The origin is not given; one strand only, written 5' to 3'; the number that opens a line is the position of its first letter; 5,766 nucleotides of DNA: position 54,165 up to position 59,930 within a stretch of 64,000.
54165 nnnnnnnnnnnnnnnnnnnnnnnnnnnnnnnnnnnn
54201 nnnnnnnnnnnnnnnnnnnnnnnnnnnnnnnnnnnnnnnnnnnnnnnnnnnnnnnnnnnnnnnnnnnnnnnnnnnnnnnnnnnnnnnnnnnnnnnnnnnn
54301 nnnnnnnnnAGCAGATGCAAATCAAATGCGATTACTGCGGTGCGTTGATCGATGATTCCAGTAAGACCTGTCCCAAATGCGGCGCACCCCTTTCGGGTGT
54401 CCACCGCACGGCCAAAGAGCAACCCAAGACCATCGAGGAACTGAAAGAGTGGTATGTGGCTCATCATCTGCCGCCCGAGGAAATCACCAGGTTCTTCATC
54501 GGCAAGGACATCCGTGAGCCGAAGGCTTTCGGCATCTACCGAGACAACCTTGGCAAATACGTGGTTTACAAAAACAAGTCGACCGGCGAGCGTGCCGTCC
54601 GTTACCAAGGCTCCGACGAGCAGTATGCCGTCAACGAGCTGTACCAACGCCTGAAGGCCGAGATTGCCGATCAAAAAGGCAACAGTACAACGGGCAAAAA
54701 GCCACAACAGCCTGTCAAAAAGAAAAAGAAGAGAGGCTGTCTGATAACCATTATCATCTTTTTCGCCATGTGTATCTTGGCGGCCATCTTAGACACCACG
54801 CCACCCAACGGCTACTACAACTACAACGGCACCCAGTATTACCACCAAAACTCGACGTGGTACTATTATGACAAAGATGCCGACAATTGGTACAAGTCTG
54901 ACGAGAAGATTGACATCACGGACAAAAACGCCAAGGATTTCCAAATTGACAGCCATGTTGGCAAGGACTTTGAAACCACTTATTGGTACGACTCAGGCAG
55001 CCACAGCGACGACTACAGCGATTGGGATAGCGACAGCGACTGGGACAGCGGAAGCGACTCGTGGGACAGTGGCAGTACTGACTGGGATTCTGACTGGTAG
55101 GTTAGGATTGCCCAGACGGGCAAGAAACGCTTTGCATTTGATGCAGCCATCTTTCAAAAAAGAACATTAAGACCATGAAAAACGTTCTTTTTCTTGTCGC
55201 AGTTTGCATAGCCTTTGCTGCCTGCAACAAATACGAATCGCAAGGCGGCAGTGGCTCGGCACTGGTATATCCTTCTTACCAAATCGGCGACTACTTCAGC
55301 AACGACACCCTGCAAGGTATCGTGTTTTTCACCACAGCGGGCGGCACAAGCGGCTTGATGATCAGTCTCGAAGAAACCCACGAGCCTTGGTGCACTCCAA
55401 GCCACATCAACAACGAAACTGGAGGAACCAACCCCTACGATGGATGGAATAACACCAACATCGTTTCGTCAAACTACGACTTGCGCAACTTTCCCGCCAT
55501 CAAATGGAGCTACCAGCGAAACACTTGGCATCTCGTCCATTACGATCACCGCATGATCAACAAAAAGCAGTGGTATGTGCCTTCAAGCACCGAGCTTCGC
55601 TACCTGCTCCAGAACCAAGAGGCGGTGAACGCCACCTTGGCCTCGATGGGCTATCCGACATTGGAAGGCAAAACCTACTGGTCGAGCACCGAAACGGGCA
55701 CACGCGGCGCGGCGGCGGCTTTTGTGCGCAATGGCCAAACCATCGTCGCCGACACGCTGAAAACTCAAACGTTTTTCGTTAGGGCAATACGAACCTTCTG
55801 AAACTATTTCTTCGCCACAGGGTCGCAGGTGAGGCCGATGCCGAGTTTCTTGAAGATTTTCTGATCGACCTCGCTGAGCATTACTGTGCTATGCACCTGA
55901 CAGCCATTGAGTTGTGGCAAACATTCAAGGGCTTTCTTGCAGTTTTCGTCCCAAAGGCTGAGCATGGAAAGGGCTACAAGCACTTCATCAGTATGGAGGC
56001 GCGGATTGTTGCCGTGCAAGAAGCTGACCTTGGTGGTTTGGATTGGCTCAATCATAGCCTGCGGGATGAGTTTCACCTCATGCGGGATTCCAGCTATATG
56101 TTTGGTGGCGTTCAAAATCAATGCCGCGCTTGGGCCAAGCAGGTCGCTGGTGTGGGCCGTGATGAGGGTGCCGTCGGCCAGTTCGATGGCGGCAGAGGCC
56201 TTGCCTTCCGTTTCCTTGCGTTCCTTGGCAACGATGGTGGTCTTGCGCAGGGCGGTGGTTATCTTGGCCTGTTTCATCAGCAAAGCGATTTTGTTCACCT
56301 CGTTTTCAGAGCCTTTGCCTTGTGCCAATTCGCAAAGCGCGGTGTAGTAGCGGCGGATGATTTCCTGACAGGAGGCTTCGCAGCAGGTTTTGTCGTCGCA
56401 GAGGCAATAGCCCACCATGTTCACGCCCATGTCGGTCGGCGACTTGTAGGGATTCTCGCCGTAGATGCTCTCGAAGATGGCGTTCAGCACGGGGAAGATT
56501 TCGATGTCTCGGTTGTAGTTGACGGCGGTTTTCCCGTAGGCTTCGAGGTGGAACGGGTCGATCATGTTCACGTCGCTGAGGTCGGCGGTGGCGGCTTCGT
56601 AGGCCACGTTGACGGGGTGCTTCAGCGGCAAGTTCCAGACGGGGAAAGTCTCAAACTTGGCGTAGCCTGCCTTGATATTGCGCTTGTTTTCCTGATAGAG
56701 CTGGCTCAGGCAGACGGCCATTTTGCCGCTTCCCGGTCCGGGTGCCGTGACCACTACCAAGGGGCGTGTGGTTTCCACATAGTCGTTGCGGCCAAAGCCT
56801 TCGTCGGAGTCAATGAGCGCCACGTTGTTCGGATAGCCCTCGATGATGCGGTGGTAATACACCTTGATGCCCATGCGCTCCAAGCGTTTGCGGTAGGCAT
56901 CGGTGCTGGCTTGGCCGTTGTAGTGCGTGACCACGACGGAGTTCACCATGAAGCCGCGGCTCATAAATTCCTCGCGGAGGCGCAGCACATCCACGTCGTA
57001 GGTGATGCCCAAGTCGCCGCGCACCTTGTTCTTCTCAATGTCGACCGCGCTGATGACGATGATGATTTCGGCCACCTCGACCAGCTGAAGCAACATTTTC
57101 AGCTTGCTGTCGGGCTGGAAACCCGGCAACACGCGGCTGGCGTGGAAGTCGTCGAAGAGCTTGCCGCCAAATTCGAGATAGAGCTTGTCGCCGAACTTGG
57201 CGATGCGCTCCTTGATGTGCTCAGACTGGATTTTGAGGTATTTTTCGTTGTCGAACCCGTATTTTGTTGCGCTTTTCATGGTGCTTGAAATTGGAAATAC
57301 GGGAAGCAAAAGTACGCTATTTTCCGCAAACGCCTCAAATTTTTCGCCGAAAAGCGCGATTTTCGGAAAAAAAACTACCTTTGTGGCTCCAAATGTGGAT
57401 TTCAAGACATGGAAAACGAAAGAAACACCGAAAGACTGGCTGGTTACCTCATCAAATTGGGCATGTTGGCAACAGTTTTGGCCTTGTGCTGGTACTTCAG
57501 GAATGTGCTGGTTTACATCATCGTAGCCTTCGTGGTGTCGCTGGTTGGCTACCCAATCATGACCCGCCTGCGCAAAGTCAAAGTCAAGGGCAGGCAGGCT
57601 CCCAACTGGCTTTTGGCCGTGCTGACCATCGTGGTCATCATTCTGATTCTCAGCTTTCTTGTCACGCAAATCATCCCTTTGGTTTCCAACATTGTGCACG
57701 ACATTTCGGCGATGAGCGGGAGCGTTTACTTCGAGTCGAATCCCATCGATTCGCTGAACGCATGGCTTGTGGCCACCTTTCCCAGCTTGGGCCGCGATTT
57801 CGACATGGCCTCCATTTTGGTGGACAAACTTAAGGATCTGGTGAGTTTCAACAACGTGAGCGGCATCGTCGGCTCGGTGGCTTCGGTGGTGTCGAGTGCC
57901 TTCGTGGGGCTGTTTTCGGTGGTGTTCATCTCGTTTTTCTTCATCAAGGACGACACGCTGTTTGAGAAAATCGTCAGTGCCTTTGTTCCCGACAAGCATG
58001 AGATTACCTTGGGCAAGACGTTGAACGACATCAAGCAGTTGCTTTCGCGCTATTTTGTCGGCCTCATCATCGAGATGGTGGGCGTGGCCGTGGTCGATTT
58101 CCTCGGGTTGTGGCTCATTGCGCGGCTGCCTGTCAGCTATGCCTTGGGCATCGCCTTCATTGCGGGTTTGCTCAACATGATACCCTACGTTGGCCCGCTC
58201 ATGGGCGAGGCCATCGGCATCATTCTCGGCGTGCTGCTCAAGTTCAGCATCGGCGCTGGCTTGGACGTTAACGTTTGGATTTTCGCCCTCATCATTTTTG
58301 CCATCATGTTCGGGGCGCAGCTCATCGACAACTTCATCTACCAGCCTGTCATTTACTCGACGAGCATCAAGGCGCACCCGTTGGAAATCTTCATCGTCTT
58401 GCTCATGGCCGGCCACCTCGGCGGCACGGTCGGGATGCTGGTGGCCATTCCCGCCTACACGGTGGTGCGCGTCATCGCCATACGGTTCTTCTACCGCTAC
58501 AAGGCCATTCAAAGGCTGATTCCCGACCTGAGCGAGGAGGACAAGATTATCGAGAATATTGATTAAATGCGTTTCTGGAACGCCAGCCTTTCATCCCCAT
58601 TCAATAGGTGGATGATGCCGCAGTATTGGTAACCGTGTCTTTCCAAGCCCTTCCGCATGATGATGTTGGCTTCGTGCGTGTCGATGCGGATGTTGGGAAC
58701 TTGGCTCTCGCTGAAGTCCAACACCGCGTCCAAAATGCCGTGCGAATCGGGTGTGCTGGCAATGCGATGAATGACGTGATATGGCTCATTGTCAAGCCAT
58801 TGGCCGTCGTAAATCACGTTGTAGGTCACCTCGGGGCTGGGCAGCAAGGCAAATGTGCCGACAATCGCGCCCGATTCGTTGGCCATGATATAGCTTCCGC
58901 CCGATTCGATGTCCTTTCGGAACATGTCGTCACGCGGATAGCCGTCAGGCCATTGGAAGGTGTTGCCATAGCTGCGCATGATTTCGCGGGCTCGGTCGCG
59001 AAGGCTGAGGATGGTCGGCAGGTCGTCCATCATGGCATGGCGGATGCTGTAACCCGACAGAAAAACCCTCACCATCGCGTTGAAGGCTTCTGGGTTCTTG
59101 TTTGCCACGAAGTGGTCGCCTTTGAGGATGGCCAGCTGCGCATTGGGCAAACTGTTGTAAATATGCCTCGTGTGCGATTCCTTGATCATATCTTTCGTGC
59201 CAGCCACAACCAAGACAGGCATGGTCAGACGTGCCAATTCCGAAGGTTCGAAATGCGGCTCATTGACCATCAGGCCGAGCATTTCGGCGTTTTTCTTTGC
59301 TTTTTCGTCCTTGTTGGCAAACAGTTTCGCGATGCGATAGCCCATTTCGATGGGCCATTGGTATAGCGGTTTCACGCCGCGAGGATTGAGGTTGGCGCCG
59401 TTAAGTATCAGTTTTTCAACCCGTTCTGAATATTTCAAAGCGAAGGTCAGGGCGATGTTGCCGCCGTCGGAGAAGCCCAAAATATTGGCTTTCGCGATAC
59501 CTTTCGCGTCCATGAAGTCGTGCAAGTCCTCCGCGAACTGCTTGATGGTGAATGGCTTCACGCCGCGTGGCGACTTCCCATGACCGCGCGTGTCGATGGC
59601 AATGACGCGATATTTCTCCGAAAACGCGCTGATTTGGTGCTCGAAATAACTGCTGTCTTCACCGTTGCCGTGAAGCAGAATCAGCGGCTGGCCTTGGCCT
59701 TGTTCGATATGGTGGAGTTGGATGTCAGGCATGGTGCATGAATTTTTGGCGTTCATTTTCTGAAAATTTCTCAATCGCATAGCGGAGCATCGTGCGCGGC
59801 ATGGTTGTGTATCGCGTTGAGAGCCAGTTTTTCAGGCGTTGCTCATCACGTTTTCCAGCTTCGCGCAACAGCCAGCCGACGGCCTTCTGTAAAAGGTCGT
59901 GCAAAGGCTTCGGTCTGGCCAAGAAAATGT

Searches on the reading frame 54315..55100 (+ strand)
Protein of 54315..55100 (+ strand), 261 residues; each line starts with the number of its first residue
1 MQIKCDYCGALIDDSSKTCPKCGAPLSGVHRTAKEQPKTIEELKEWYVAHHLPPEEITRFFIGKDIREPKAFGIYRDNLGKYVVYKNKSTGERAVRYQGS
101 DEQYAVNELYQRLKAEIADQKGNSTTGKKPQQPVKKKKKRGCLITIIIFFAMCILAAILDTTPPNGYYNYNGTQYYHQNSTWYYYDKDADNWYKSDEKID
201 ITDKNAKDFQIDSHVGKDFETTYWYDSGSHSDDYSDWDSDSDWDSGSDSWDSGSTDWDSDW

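Call 83: search_protein_families(library=pfam, proteins=[window:54315-55100:+], max_evalue=0.00001)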
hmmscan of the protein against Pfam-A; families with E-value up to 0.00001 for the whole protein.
window:54315-55100:+ (261 aa): 2 families
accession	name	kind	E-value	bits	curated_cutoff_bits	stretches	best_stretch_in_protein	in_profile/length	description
PF13248.11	Zn_ribbon_3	-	2.4e-07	30.4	27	1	3-26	3-26/26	zinc-ribbon domain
PF13240.11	Zn_Ribbon_1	-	2.9e-07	30.5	25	1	4-26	1-23/23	zinc-ribbon domain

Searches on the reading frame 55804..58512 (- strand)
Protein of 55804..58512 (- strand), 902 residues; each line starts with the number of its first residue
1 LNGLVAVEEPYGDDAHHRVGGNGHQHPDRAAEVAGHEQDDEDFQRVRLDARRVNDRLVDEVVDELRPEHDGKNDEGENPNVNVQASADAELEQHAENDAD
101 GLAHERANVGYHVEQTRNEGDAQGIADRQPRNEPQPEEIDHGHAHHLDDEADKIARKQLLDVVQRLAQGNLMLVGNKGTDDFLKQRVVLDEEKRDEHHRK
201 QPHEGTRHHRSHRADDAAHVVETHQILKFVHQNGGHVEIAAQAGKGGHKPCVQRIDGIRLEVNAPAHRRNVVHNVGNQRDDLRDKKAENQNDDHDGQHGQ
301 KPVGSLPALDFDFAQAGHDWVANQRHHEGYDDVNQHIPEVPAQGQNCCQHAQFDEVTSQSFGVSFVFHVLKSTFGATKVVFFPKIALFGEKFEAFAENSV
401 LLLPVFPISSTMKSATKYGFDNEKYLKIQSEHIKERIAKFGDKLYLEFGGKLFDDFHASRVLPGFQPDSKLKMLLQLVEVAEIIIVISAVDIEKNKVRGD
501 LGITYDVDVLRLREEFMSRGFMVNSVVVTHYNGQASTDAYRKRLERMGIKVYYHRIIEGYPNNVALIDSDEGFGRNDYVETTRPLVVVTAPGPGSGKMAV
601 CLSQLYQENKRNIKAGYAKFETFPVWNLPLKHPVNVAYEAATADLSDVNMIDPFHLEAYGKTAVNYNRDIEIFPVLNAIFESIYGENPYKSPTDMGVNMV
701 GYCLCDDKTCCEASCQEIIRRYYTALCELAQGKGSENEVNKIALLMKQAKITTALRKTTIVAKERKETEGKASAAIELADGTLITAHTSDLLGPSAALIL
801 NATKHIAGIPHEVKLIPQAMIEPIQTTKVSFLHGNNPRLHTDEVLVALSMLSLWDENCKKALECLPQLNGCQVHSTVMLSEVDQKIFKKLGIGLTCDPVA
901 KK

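Call 83: search_protein_families(library=pfam, proteins=[window:55804-58512:-], max_evalue=0.00001)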
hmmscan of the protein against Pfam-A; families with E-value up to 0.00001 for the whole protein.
window:55804-58512:- (902 aa): 2 families
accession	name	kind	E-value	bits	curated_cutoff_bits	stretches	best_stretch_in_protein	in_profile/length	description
PF08903.17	DUF1846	-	1.2e-178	593.4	27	1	419-749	2-332/333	Domain of unknown function DUF1846, N-terminal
PF20921.3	DUF1846_C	-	4.5e-55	186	27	1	756-901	3-148/153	Domain of unknown function DUF1846, C-terminal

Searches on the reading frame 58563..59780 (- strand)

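Call 83: search_protein_families(library=pfam, proteins=[window:58563-59780:-], max_evalue=0.00001)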
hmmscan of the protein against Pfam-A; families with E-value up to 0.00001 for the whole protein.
window:58563-59780:- (405 aa): 4 families
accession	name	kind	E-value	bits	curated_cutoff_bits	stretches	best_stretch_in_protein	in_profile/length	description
PF00561.26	Abhydrolase_1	-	1.6e-28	100.5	25.8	1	32-154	2-121/245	alpha/beta hydrolase fold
PF12146.15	Hydrolase_4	-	2.8e-18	66.5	27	1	33-158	7-138/239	Serine aminopeptidase, S33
PF12697.13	Abhydrolase_6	-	3.5e-12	47.9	26.3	1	33-235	1-216/217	Alpha/beta hydrolase family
PF03959.19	FSH1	-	2.6e-08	34.3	21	1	83-230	89-206/211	Serine hydrolase (FSH1)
